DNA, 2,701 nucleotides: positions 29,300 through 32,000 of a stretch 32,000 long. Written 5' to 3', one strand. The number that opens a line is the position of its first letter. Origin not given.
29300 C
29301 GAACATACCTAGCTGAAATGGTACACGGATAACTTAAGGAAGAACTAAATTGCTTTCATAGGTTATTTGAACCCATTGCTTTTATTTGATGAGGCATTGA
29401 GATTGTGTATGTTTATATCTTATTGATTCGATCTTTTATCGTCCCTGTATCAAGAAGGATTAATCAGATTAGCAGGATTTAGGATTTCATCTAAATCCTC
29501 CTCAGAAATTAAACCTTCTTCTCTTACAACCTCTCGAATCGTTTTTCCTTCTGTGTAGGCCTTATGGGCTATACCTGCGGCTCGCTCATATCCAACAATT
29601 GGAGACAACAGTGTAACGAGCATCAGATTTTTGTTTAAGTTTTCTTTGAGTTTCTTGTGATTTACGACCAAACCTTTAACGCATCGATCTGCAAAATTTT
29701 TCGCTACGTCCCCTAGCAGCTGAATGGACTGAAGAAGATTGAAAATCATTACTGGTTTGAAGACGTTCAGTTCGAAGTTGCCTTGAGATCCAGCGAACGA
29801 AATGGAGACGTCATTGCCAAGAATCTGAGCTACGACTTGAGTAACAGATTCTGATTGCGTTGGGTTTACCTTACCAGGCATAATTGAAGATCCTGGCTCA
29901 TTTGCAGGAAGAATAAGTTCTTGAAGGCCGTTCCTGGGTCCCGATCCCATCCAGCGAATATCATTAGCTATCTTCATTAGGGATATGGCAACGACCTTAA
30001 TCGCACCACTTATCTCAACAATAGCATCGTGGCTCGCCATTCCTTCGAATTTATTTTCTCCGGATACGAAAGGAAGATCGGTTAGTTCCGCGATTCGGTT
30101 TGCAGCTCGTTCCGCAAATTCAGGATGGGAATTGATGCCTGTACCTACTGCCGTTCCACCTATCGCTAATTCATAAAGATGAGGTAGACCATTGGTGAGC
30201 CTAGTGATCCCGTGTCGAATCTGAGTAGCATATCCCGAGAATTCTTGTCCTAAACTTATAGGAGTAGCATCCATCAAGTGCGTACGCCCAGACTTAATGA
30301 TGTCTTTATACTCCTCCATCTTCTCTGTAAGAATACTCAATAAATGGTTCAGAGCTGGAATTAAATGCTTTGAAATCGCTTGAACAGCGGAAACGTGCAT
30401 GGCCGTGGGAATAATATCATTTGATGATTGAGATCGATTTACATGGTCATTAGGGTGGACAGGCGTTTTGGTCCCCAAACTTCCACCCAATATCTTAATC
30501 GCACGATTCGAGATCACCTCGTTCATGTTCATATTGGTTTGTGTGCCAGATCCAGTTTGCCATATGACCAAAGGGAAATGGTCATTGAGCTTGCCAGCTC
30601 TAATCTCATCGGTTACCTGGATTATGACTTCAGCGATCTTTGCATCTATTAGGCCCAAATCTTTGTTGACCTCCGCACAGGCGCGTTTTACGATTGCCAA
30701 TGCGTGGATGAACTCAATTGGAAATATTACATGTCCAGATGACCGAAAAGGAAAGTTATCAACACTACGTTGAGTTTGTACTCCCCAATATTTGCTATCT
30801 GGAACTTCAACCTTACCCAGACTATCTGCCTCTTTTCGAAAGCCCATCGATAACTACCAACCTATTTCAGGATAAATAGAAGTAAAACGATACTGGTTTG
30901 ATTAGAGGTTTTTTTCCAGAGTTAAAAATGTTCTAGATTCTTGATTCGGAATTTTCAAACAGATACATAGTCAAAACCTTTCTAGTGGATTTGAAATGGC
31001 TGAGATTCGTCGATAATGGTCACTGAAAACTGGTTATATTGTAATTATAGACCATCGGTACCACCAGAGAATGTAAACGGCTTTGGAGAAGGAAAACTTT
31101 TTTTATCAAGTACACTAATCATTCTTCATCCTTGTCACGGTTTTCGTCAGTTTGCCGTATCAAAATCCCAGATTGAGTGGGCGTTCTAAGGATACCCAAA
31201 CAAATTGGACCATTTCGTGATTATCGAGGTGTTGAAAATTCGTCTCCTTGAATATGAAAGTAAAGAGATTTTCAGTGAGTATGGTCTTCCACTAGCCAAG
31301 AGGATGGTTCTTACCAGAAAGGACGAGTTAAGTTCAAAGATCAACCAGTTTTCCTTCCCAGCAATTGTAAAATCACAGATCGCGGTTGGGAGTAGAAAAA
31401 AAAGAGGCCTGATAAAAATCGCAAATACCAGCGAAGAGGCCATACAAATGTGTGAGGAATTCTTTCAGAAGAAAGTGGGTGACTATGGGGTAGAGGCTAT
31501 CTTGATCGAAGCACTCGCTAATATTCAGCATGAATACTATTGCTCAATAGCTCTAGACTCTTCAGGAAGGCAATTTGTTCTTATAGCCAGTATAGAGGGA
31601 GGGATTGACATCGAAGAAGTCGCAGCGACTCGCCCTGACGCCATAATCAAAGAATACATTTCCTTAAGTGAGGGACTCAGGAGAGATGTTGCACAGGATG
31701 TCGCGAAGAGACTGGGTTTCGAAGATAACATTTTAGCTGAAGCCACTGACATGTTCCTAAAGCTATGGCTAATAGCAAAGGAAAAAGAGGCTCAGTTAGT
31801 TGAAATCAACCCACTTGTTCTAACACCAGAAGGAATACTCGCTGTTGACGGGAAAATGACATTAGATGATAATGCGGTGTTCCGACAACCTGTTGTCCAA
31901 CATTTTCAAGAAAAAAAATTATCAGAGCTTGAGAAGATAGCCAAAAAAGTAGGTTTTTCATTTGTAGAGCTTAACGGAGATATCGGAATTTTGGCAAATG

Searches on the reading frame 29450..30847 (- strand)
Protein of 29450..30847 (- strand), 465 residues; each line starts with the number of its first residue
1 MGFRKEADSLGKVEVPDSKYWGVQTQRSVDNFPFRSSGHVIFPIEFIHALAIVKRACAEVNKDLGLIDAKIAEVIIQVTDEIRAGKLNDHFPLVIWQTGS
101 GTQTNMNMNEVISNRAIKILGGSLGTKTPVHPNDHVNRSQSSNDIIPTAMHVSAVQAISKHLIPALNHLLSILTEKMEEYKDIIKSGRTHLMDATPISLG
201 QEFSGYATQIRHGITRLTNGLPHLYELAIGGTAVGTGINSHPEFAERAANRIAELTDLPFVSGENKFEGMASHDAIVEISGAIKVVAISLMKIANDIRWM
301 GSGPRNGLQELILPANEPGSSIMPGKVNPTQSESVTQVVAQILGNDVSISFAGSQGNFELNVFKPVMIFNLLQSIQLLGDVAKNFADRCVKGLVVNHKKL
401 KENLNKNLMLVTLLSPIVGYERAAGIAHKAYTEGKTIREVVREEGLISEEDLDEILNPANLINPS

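Call 90: search_protein_families(library=pfam, proteins=[window:29450-30847:-], max_evalue=0.0001)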
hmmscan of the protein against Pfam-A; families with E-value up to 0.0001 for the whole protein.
window:29450-30847:- (465 aa): 2 families
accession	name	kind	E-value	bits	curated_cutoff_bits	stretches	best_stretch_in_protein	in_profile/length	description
PF00206.25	Lyase_1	-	2.3e-107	359.5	27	1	11-344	1-312/312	Lyase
PF10415.14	FumaraseC_C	-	3.7e-21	75.7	32.5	1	410-462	1-53/54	Fumarase C C-terminus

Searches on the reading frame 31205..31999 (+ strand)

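Call 90: search_protein_families(library=pfam, proteins=[window:31205-31999:+], max_evalue=0.0001)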
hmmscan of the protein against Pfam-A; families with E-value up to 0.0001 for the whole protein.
window:31205-31999:+ (265 aa): 4 families
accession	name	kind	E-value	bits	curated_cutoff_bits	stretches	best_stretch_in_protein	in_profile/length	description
PF08442.15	ATP-grasp_2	-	3.8e-49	167.5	29.5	1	14-205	2-201/202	ATP-grasp domain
PF24948.1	Citrate_synth_N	-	2.4e-13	50.4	83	1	52-227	53-227/232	ATP-citrate synthase ATP-grasp domain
PF13549.11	ATP-grasp_5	-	2.4e-09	37.3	27.6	1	14-220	10-221/221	ATP-grasp domain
PF01071.24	GARS_A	-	2.6e-06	27.8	27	1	19-104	6-88/194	Phosphoribosylglycinamide synthetase, ATP-grasp (A) domain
